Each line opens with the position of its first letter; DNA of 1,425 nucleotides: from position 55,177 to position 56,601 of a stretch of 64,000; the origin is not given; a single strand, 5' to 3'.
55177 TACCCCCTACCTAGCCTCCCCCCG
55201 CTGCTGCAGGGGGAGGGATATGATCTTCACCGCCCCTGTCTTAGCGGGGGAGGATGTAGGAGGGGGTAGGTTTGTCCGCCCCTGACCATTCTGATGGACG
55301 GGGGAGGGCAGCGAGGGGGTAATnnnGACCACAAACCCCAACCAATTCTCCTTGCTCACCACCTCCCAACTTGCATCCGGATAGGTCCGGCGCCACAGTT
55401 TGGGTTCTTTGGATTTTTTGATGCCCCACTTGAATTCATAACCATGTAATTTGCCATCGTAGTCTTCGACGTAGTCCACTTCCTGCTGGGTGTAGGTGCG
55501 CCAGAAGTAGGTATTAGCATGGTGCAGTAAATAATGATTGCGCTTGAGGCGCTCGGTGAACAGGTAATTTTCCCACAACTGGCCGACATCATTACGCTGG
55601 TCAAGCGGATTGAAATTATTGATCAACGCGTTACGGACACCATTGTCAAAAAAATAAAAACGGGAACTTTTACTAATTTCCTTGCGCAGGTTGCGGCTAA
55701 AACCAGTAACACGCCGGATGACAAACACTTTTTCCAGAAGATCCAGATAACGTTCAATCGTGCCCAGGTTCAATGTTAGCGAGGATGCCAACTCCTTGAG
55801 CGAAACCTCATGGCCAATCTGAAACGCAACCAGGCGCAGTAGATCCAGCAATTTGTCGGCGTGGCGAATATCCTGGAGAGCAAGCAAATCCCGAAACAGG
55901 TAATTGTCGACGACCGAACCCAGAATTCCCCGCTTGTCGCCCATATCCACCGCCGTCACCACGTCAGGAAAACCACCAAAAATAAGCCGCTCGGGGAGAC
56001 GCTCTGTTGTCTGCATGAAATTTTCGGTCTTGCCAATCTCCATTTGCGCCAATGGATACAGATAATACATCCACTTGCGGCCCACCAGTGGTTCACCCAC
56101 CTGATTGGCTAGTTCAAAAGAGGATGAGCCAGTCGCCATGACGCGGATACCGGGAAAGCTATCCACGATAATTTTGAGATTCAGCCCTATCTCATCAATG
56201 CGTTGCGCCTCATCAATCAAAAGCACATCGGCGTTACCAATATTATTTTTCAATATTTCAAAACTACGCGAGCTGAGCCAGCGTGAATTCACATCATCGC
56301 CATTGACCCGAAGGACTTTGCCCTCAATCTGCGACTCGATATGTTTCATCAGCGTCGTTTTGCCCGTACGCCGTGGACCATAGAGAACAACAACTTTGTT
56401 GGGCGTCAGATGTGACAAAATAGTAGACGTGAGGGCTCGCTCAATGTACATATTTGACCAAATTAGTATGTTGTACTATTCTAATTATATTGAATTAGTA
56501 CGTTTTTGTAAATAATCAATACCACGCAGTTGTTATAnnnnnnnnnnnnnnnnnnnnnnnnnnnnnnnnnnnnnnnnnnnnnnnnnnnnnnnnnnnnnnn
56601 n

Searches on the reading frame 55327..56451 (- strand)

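Call 34: search_protein_families(library=pfam, proteins=[window:55327-56451:-], max_evalue=0.01)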
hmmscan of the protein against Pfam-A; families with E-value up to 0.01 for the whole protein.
window:55327-56451:- (375 aa): 10 families
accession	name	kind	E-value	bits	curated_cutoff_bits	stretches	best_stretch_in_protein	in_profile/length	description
PF13635.12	DUF4143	-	1.6e-39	135.6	28.1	1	187-343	2-160/160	Domain of unknown function (DUF4143)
PF13173.12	AAA_14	-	8.3e-26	91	27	1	18-139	2-128/129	AAA domain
PF00004.35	AAA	-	5.2e-06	27.4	21.2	1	21-85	1-69/131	ATPase family associated with various cellular activities (AAA)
PF00910.28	RNA_helicase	-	7.3e-06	26.9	21.5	1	21-85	1-61/105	RNA helicase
PF01637.24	ATPase_2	-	3.2e-05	24.3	33.2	1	16-41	18-43/225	ATPase domain predominantly from Archaea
PF13401.12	AAA_22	-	0.00013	22.7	27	0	19-49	6-39/130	AAA domain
PF13191.12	AAA_16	-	0.0019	19.1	32.6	0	17-54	22-63/167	AAA ATPase domain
PF05496.18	RuvB_N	-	0.0022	18.2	27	1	20-87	35-98/159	Holliday junction DNA helicase RuvB P-loop domain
PF25199.1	nSTAND_NTPase5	-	0.0039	17.5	34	1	3-85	20-108/145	Novel STAND NTPase 5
PF00005.33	ABC_tran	-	0.0094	17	25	0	14-59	7-54/137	ABC transporter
